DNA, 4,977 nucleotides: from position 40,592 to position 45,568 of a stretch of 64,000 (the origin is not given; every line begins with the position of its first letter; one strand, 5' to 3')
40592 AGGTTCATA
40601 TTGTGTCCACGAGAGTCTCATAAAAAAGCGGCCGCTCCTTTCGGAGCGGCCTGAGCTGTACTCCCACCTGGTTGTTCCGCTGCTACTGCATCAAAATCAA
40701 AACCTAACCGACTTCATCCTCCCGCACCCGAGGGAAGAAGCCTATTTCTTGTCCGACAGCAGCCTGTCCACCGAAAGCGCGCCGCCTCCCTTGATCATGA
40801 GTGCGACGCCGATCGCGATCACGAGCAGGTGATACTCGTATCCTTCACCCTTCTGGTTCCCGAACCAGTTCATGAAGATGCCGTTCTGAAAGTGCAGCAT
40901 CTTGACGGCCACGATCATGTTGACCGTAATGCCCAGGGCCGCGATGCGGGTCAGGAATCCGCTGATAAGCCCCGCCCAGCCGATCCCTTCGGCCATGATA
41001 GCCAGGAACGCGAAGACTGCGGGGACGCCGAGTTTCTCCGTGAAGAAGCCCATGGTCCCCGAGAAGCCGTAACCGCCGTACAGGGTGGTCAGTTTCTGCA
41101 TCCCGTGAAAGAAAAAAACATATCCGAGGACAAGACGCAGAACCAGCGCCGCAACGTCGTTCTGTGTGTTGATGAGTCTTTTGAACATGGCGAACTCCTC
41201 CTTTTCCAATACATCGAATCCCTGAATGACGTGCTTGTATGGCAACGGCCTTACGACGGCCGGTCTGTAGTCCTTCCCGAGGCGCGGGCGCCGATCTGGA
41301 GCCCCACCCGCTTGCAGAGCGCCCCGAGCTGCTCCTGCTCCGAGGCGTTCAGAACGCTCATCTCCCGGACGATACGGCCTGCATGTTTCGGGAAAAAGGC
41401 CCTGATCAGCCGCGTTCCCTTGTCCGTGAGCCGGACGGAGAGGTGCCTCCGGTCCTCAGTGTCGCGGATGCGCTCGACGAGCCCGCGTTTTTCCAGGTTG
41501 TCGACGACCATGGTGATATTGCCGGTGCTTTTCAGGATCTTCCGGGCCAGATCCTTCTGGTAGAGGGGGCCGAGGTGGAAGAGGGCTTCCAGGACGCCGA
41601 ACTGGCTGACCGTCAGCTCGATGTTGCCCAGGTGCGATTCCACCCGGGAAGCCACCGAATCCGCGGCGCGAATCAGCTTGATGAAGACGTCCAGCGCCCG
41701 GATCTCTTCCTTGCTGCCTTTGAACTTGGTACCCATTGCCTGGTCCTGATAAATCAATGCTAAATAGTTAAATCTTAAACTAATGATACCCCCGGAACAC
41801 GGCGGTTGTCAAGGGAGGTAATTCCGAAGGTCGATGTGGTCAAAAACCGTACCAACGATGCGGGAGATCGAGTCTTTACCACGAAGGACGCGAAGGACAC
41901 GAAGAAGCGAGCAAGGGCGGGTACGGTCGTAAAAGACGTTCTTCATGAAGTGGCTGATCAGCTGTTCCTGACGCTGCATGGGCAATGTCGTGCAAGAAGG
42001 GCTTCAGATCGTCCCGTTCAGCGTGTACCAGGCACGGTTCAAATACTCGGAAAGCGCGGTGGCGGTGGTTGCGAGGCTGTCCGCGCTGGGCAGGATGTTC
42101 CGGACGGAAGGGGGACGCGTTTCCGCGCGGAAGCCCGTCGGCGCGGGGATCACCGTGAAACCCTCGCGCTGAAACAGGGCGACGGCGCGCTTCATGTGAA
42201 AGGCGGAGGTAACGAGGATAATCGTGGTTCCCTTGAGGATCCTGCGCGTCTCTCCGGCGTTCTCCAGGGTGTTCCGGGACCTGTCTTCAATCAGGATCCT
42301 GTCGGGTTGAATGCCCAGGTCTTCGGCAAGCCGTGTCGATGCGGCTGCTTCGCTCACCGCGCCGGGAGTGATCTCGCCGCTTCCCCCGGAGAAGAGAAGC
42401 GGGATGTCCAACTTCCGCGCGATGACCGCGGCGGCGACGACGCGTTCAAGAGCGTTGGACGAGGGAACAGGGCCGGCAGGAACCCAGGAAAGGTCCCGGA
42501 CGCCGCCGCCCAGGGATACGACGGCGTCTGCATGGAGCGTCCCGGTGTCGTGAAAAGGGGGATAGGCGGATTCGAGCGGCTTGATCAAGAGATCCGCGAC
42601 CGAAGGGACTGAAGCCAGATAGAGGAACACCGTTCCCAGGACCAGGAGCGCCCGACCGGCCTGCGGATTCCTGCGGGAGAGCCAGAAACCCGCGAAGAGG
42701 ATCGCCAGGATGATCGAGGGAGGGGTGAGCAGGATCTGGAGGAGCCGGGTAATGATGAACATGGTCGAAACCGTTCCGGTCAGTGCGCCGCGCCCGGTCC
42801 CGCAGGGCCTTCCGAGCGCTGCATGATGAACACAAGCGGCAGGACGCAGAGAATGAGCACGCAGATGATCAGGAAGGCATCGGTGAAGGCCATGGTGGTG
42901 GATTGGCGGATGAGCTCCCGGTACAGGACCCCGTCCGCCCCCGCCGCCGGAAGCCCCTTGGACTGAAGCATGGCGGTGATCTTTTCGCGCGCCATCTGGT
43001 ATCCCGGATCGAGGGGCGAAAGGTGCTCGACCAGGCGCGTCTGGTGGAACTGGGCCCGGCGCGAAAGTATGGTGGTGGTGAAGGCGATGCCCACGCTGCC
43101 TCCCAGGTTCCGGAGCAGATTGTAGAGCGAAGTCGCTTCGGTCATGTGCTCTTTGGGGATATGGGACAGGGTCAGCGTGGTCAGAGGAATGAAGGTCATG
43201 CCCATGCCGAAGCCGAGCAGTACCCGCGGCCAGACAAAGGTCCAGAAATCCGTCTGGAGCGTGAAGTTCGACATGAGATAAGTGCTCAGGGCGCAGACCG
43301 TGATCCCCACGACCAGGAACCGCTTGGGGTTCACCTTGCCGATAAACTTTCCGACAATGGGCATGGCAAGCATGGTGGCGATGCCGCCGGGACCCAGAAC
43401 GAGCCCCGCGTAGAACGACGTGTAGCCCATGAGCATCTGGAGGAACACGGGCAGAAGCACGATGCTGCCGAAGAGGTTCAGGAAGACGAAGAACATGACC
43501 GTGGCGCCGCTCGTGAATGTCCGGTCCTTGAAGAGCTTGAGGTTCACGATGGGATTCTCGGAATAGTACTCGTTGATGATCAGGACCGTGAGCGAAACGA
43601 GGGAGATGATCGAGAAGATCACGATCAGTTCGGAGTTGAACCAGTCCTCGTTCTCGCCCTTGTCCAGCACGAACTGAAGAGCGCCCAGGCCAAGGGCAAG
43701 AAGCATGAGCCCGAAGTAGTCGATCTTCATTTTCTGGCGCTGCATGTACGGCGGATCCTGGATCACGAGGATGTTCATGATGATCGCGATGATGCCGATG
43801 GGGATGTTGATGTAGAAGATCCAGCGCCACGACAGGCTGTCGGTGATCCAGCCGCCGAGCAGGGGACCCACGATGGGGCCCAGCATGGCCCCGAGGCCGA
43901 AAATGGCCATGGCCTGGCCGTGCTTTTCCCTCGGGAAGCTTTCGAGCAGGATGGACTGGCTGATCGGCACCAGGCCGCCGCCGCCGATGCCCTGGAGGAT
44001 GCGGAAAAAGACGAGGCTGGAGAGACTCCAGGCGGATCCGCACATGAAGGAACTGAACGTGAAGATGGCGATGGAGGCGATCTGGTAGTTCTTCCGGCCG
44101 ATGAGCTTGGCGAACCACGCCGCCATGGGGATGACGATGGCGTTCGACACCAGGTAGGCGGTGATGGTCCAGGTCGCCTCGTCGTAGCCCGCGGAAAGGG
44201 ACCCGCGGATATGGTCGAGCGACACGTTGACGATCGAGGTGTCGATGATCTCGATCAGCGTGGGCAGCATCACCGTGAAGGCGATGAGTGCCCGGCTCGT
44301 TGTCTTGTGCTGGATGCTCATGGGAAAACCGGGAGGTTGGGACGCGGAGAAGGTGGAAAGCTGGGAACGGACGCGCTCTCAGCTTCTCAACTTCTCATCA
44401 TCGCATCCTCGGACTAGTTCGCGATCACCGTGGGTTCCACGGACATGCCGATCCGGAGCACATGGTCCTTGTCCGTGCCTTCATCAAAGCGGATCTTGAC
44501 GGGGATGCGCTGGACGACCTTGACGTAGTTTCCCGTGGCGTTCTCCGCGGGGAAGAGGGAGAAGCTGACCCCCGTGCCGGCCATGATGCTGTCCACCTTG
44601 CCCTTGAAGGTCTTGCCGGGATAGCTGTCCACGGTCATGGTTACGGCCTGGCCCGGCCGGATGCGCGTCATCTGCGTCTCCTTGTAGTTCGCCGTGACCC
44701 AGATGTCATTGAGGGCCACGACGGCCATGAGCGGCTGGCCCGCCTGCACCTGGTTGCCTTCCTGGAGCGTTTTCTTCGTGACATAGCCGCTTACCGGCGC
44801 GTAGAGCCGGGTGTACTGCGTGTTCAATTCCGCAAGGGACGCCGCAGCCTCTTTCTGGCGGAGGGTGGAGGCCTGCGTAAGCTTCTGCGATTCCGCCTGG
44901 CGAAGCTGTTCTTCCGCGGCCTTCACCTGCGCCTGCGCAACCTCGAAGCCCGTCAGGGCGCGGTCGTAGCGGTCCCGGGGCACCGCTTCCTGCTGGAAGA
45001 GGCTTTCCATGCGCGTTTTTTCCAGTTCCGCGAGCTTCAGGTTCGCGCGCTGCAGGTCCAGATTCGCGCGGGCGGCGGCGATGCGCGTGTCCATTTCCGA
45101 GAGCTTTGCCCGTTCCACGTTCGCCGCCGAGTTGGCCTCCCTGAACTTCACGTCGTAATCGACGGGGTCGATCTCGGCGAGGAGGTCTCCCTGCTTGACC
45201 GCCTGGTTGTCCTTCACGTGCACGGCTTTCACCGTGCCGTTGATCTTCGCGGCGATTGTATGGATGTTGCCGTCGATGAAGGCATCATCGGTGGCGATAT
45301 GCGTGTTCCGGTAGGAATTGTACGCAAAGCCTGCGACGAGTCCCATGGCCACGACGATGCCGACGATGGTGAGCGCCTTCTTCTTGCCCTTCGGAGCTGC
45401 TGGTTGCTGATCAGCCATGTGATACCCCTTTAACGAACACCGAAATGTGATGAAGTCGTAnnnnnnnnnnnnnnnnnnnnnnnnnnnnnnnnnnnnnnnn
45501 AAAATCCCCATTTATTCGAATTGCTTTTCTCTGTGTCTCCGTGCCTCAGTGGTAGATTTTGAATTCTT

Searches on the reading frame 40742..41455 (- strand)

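Call 88: search_protein_families(library=pfam, proteins=[window:40742-41455:-], max_evalue=0.0001)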
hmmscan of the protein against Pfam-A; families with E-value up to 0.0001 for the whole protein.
window:40742-41455:- (237 aa): 1 family
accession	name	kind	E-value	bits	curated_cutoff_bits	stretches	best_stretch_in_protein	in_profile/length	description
PF07681.17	DoxX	-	1.2e-17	64.8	23.6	1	103-188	2-84/85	DoxX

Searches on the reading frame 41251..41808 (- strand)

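Call 88: search_protein_families(library=pfam, proteins=[window:41251-41808:-], max_evalue=0.0001)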
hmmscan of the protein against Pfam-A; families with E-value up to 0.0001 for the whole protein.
window:41251-41808:- (185 aa): 4 families
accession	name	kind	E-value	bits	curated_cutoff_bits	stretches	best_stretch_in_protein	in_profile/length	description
PF01047.28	MarR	-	7.7e-16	58.2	24.6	1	65-122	1-58/59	MarR family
PF12802.13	MarR_2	-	2.1e-12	47.4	27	1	65-121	3-60/61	MarR family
PF22381.2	Staph_reg_Sar_Rot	-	8.1e-09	35.9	27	1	63-136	10-83/85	Transcriptional regulator SarA/Rot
PF13463.12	HTH_27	-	8.7e-06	26.4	22.2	1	72-131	8-68/68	Winged helix DNA-binding domain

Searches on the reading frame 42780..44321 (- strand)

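Call 15: search_protein_families(library=pfam, proteins=[window:42780-44321:-], max_evalue=0.001)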
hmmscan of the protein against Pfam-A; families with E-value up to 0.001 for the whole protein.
window:42780-44321:- (513 aa): 3 families
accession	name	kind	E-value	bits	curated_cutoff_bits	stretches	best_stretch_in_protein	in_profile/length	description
PF07690.21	MFS_1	-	2e-62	211.5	33.4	1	21-411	5-346/347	Major Facilitator Superfamily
PF00083.30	Sugar_tr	-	2e-11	43.9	22.3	1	49-195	48-200/452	Sugar (and other) transporter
PF06609.19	TRI12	-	7e-06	25.2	23.2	1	54-272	85-311/599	Fungal trichothecene efflux pump (TRI12)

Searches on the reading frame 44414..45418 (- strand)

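Call 79: search_protein_families(library=pfam, proteins=[window:44414-45418:-], max_evalue=0.0001)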
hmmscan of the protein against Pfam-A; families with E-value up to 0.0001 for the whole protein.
window:44414-45418:- (334 aa): 5 families
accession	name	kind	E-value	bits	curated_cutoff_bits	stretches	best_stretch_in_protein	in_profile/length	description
PF16576.10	HlyD_D23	-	3.6e-26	92.2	30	1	51-279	18-185/214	Barrel-sandwich domain of CusB or HlyD membrane-fusion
PF13437.12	HlyD_3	-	2.2e-21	77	22.2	1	205-283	2-81/106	HlyD family secretion protein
PF13533.13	Biotin_lipoyl_2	-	1.7e-15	56.8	29.8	1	54-84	2-32/32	Biotin-lipoyl like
PF00529.27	CusB_dom_1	-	1.7e-13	51.1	26.5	1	126-331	12-87/89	Cation efflux system protein CusB domain 1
PF00364.28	Biotin_lipoyl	-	5.6e-08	33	22.1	0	54-83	44-73/73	Biotin-requiring enzyme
